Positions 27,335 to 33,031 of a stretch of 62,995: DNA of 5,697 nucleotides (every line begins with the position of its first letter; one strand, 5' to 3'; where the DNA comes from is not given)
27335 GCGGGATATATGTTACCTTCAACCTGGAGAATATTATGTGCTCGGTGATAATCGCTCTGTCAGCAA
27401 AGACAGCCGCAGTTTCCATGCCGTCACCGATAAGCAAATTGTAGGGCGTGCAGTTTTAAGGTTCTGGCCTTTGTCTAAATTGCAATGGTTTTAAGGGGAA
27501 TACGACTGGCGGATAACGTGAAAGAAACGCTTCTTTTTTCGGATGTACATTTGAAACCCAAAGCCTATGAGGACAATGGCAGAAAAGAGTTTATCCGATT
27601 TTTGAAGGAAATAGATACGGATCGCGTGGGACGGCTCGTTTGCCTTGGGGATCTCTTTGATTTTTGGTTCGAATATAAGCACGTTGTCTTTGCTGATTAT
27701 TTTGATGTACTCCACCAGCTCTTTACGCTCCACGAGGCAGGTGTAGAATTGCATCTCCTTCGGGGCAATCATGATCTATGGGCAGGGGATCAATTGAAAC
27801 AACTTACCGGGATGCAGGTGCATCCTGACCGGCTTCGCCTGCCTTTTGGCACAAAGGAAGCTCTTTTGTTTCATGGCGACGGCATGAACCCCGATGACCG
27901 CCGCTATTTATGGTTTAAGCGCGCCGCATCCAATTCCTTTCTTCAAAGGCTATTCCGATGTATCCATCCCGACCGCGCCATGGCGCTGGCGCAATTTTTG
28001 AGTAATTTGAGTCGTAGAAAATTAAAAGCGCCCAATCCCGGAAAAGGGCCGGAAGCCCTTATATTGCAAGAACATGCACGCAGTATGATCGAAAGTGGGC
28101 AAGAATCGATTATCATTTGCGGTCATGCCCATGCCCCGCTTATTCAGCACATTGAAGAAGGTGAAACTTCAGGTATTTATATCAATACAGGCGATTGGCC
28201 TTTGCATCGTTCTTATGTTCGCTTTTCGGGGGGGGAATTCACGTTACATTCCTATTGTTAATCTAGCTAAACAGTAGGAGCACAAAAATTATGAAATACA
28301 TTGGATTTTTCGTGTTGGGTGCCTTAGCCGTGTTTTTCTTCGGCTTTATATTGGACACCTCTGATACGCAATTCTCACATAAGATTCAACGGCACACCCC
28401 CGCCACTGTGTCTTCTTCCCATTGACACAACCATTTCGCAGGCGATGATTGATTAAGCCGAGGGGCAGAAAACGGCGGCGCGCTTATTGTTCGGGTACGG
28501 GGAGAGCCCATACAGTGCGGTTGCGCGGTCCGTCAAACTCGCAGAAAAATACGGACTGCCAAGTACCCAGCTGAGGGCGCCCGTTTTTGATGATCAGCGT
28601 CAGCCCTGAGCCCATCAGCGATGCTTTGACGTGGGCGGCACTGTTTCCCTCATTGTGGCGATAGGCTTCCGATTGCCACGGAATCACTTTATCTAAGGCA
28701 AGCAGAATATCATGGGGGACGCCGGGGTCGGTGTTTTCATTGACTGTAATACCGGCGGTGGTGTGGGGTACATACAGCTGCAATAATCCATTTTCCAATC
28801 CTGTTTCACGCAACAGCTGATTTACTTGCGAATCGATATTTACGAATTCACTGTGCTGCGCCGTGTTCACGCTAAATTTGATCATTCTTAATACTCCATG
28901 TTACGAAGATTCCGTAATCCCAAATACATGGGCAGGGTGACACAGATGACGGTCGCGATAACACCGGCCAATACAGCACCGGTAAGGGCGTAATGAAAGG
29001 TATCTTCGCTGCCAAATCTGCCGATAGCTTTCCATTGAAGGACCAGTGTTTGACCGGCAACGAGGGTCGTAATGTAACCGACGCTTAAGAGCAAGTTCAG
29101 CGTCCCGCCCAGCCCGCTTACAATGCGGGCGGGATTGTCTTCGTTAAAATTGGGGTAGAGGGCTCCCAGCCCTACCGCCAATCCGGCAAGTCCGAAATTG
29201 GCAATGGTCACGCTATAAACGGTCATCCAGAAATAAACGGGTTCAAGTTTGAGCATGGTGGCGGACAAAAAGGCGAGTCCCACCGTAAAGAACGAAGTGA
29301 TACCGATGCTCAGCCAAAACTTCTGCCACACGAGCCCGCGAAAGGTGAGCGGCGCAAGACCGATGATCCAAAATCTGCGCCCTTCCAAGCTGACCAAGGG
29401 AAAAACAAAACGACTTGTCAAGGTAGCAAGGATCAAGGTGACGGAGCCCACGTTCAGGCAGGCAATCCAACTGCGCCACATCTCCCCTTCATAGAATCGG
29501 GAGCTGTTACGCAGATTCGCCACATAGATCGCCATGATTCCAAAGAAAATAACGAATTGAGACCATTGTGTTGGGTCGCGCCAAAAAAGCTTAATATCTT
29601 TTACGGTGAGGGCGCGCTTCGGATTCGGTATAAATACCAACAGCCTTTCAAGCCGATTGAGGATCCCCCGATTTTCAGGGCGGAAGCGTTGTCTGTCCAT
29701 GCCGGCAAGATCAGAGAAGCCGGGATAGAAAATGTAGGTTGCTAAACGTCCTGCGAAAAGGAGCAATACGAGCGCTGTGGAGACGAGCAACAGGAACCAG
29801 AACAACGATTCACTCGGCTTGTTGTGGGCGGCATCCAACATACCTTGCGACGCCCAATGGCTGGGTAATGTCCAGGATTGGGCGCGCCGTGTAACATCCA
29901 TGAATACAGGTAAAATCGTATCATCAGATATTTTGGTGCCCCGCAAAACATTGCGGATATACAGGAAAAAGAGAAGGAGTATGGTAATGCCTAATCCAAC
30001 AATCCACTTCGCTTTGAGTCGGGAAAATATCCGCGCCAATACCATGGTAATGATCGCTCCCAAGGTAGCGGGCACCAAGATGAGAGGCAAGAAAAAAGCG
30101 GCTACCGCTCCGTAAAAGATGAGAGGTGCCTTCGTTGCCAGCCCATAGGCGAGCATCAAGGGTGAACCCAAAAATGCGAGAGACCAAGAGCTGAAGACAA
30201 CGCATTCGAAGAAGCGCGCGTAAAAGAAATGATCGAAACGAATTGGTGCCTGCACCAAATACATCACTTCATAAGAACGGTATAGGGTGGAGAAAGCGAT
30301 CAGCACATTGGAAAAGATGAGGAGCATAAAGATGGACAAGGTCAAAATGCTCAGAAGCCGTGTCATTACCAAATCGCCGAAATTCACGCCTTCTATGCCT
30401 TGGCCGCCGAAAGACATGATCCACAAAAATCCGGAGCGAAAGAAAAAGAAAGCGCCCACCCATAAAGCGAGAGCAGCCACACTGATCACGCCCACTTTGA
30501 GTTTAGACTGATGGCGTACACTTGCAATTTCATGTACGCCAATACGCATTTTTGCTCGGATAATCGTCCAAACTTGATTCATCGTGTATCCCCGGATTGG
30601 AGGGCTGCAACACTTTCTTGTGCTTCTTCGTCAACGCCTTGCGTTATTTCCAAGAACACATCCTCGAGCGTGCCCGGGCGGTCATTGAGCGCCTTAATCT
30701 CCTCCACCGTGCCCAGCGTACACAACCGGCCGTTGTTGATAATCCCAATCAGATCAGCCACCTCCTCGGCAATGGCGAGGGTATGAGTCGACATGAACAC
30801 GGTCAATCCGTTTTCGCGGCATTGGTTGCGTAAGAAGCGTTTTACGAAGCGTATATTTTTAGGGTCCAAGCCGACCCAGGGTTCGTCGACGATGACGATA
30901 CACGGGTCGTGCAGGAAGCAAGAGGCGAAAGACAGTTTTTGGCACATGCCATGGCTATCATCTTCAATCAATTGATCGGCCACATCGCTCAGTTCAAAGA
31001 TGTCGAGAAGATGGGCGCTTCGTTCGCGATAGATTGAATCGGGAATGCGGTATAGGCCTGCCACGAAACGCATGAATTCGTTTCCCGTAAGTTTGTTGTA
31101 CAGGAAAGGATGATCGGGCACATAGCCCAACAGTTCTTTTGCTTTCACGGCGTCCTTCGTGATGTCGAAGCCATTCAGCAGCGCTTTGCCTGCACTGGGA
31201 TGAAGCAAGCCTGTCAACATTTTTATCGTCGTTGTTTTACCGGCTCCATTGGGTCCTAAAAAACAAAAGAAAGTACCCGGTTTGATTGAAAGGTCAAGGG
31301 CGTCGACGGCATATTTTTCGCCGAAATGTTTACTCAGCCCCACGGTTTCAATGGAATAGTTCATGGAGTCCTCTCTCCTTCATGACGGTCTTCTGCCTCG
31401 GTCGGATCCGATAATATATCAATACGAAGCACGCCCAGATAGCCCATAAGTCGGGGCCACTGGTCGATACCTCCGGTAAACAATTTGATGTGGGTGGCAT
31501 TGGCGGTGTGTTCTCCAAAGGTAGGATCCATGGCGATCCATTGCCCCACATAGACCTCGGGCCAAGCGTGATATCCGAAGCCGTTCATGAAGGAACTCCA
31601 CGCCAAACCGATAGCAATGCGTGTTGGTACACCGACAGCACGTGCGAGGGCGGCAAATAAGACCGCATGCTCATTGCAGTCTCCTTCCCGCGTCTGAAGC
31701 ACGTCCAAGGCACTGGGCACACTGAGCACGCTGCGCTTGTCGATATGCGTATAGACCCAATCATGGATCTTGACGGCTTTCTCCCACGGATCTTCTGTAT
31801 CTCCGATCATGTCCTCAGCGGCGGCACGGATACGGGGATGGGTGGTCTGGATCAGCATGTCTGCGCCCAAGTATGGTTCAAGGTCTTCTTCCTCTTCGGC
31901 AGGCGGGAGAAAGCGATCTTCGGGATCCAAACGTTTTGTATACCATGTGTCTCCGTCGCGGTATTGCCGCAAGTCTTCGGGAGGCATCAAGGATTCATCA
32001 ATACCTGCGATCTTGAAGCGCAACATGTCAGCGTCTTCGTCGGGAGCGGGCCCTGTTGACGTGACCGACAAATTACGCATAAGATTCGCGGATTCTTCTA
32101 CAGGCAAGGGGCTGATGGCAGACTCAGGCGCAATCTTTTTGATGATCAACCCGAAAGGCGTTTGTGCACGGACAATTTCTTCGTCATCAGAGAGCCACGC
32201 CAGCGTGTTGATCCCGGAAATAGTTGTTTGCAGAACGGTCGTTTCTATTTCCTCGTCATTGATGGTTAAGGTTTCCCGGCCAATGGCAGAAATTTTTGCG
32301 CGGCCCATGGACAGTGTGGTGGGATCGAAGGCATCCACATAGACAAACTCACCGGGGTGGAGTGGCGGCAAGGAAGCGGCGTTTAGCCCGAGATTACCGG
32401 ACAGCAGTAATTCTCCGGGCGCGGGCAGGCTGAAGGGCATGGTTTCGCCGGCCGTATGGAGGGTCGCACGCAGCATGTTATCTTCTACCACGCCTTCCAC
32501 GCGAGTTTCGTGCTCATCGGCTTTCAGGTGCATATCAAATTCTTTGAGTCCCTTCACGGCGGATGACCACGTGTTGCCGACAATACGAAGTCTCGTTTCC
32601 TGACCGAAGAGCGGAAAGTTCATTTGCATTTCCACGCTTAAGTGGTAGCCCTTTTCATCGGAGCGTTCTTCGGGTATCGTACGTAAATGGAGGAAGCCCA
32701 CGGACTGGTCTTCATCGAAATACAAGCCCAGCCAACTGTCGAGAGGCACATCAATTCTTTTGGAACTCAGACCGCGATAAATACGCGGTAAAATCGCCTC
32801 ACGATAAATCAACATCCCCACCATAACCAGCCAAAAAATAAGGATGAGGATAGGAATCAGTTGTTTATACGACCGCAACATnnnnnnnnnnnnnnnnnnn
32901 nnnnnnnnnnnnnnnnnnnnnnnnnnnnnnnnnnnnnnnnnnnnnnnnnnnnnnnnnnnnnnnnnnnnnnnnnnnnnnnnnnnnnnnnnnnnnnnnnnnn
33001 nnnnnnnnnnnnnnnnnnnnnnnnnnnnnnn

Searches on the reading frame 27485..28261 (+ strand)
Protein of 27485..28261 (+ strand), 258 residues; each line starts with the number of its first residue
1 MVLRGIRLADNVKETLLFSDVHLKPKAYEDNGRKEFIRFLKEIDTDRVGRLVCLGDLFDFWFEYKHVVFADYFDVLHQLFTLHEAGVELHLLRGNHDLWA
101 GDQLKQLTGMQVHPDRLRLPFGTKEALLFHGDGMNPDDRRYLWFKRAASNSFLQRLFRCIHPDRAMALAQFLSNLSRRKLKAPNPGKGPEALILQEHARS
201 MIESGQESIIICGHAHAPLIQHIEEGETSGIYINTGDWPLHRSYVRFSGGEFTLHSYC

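Call 69: search_protein_families(library=pfam, proteins=[window:27485-28261:+], max_evalue=0.000001)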
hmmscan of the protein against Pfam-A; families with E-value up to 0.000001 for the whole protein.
window:27485-28261:+ (258 aa): 2 families
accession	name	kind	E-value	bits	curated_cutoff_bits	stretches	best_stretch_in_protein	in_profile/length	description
PF12850.12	Metallophos_2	-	5.3e-10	39.9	27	0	16-136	4-94/154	Calcineurin-like phosphoesterase superfamily domain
PF00149.33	Metallophos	-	1.9e-08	35.4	21.5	1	16-218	4-159/191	Calcineurin-like phosphoesterase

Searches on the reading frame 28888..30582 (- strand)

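Call 69: search_protein_families(library=pfam, proteins=[window:28888-30582:-], max_evalue=0.000001)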
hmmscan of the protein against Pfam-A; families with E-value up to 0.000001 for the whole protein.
window:28888-30582:- (564 aa): 1 family
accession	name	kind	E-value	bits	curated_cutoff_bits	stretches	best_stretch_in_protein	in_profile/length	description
PF16949.11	ABC_tran_2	-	1.5e-127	427.2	25.7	1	24-563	4-541/542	Putative ATP-binding cassette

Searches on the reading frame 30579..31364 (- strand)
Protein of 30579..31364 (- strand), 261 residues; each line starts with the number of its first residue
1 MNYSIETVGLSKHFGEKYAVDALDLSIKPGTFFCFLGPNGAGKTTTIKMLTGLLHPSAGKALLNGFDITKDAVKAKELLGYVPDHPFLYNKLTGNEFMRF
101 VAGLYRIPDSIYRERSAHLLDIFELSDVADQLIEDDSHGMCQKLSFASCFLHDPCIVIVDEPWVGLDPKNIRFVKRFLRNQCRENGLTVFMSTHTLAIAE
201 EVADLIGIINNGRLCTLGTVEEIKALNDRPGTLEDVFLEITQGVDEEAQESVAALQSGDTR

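Call 69: search_protein_families(library=pfam, proteins=[window:30579-31364:-], max_evalue=0.000001)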
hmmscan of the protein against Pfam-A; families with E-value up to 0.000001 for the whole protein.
window:30579-31364:- (261 aa): 2 families
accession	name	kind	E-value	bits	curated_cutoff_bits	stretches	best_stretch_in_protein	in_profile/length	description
PF00005.33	ABC_tran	-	9.3e-24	85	25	1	21-162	2-135/137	ABC transporter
PF13304.12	AAA_21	-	3.3e-11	44.2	27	0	122-195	224-299/304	AAA domain, putative AbiEii toxin, Type IV TA system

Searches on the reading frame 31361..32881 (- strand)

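Call 69: search_protein_families(library=pfam, proteins=[window:31361-32881:-], max_evalue=0.000001)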
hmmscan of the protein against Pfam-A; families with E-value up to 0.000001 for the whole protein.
window:31361-32881:- (506 aa): 1 family
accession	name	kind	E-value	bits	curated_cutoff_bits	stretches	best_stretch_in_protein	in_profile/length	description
PF01841.26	Transglut_core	-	5.7e-24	84.9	23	1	353-453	2-108/108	Transglutaminase-like superfamily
